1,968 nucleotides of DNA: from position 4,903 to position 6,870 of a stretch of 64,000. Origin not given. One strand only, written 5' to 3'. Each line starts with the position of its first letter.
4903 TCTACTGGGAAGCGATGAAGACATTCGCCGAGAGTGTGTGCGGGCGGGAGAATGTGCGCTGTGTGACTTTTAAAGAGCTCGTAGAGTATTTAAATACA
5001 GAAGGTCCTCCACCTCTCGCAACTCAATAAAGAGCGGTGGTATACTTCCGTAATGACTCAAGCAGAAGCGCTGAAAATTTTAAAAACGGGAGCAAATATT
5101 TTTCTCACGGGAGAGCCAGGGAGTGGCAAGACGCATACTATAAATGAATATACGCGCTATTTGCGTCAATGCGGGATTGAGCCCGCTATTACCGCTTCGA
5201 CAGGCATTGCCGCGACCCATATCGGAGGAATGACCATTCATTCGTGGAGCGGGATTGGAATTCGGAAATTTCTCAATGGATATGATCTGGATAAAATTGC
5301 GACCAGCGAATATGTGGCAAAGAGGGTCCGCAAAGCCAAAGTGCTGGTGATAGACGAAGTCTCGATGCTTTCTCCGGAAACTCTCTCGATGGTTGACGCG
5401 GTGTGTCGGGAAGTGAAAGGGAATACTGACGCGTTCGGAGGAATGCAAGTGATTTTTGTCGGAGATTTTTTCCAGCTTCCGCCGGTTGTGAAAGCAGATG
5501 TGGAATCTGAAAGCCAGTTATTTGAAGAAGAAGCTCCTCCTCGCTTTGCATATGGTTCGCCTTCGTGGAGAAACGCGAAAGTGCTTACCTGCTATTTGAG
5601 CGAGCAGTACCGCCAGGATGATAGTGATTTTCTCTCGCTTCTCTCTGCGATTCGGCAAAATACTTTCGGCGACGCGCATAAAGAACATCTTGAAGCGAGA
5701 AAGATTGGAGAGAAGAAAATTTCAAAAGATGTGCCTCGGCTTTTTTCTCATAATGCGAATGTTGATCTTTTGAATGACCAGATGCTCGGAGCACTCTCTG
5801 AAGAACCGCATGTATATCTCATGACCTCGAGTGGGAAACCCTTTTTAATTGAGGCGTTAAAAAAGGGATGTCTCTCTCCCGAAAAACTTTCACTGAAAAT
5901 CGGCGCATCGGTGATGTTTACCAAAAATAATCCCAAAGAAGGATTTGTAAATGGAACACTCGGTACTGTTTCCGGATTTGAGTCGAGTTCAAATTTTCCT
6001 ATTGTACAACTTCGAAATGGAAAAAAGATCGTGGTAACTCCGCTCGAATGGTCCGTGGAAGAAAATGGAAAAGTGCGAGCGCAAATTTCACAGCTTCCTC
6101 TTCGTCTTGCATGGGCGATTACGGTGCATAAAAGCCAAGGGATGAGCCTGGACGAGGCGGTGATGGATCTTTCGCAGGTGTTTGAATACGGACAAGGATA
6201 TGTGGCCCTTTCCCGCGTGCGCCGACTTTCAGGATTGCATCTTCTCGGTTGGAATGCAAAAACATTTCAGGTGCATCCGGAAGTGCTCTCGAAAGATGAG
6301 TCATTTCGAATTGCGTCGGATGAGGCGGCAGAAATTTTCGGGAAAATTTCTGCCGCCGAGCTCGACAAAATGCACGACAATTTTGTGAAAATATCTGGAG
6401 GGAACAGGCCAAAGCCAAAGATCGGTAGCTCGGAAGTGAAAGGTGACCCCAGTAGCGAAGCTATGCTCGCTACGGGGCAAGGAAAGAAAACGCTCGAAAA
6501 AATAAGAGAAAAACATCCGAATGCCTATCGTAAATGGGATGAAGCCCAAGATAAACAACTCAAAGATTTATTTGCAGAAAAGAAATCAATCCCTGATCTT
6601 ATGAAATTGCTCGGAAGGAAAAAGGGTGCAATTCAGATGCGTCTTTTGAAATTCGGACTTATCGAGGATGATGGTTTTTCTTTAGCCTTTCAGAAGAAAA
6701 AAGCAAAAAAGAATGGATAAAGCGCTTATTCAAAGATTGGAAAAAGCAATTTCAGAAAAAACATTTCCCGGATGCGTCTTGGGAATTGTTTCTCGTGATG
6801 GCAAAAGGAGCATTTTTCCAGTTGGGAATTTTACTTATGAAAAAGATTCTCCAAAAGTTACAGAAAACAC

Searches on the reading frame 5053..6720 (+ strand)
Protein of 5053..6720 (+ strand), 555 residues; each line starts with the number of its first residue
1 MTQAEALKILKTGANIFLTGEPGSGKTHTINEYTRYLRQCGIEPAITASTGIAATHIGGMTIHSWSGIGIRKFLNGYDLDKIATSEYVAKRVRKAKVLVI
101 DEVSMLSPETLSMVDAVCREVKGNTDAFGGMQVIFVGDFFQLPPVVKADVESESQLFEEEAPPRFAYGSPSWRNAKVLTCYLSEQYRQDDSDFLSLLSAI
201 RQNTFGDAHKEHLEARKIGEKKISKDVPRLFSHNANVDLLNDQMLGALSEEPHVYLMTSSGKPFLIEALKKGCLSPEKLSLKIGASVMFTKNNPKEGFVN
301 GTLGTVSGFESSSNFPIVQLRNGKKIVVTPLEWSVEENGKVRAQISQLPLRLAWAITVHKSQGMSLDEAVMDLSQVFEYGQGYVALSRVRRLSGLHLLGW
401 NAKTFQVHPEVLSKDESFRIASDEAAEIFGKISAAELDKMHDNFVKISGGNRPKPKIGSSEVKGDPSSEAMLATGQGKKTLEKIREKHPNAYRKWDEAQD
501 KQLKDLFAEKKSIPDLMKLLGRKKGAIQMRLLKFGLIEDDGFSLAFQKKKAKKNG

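Call 83: search_protein_families(library=pfam, proteins=[window:5053-6720:+], max_evalue=0.00001)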
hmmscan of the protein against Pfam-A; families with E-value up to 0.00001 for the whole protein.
window:5053-6720:+ (555 aa): 5 families
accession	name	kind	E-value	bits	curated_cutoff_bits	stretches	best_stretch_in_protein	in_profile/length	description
PF05970.20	PIF1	-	1.4e-31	110.2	25.9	1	10-190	19-191/223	PIF1-like helicase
PF13245.12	AAA_19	-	6e-16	59.3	25.1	1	3-146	1-133/134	AAA domain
PF13604.12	AAA_30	-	1.7e-13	51.2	27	1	3-148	6-134/191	AAA domain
PF21530.3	Pif1_2B_dom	-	4.6e-08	33.1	23.9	1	266-309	3-47/47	DNA helicase Pif1, 2B domain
PF13401.12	AAA_22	-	2.8e-07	31.3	27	1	12-137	4-122/130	AAA domain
